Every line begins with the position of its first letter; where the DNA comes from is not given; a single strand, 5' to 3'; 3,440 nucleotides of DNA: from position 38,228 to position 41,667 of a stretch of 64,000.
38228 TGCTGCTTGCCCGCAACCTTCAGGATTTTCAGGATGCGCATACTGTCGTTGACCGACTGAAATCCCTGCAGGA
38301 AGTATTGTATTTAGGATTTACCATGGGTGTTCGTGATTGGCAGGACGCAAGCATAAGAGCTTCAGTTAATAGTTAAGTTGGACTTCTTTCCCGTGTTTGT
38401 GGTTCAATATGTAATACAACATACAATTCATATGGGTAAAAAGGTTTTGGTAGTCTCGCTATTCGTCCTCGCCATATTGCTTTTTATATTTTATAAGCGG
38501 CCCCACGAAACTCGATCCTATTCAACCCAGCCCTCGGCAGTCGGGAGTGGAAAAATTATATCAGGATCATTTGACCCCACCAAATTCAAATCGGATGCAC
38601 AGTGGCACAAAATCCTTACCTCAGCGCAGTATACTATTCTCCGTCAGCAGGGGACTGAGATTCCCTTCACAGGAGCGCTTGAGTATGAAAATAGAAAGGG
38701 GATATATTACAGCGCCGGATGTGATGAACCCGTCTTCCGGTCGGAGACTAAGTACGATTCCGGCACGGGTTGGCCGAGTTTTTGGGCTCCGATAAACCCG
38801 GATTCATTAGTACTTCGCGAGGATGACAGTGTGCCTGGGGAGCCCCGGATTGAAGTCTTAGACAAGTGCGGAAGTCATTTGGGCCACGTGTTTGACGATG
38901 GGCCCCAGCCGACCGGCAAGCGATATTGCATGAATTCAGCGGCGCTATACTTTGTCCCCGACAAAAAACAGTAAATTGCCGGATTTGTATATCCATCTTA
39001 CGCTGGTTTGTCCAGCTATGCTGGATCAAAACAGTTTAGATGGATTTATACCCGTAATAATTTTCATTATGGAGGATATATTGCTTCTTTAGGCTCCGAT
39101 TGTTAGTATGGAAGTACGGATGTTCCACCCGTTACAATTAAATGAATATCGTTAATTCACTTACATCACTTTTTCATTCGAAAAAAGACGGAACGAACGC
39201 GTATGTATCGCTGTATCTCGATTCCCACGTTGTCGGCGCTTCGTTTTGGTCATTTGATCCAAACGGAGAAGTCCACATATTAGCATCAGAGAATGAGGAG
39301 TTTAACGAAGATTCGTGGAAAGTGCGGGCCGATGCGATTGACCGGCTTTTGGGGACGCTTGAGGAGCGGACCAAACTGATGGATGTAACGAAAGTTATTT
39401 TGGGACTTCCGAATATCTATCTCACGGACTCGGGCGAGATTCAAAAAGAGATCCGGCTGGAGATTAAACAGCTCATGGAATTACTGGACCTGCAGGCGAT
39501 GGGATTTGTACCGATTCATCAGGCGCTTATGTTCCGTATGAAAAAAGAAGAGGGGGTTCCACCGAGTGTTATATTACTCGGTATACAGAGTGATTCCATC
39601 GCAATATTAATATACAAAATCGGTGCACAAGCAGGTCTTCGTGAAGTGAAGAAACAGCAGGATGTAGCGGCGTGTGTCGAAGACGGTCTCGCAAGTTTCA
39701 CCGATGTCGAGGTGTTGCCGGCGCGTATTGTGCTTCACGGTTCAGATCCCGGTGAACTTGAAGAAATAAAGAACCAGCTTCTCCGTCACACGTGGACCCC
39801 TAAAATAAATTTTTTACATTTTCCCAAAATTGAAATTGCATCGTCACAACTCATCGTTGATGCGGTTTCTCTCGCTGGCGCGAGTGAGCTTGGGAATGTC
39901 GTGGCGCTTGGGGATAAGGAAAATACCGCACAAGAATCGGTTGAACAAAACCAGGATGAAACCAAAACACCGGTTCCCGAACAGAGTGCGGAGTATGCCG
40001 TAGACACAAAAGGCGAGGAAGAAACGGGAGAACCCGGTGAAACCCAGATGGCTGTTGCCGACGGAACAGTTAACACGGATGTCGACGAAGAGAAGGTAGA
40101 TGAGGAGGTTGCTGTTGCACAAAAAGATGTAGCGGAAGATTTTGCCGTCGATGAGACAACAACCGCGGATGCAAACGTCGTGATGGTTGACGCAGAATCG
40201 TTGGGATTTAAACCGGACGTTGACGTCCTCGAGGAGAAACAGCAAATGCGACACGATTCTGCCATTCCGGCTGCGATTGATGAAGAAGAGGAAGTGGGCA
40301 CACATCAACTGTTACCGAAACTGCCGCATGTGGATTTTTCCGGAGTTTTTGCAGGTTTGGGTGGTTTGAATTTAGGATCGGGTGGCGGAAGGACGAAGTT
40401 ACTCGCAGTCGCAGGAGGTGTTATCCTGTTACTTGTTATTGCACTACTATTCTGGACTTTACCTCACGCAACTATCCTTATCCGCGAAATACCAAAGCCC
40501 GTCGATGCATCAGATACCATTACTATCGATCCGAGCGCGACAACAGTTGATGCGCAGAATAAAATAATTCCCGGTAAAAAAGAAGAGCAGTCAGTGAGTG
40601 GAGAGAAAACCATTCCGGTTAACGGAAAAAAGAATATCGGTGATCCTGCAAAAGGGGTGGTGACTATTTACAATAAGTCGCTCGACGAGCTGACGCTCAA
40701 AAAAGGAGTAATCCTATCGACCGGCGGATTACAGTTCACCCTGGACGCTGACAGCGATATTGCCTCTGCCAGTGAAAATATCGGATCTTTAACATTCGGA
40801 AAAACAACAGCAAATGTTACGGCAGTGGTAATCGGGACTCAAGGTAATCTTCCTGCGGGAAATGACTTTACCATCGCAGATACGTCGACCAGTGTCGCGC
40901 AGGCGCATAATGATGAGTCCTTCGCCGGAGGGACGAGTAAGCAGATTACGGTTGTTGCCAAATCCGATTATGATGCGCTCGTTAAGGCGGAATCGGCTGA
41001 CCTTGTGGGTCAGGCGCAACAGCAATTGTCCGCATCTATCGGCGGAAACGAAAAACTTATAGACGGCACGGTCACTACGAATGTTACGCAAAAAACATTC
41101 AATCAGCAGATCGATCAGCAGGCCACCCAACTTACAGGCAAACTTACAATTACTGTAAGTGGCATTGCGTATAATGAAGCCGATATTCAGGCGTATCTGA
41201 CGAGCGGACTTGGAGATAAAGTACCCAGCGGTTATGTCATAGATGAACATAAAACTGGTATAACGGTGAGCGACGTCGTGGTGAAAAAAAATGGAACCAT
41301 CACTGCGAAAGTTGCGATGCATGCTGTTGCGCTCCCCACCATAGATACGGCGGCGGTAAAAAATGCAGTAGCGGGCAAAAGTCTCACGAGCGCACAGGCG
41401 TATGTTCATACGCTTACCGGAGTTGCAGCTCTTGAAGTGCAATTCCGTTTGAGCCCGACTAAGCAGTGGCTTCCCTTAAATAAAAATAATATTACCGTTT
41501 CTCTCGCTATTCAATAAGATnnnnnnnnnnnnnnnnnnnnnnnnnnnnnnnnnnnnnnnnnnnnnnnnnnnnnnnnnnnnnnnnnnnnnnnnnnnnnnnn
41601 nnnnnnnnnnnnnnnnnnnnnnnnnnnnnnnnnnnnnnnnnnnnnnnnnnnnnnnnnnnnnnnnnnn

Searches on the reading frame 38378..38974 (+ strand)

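Call 42: search_protein_families(library=pfam, proteins=[window:38378-38974:+], max_evalue=0.05)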
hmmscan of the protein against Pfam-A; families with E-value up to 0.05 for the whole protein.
window:38378-38974:+ (198 aa): 1 family
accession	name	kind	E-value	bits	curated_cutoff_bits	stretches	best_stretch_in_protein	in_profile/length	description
PF01641.26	SelR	-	1e-41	142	24.9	1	80-194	1-116/116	SelR domain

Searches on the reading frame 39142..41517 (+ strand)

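Call 9: search_protein_families(library=pfam, proteins=[window:39142-41517:+], max_evalue=0.0001)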
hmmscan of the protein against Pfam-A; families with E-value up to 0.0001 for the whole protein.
window:39142-41517:+ (791 aa): 1 family
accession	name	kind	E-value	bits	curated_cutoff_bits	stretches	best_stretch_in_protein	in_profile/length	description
PF04865.19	Baseplate_J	-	1.1e-05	25.3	21.1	1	501-598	21-110/255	Baseplate J-like protein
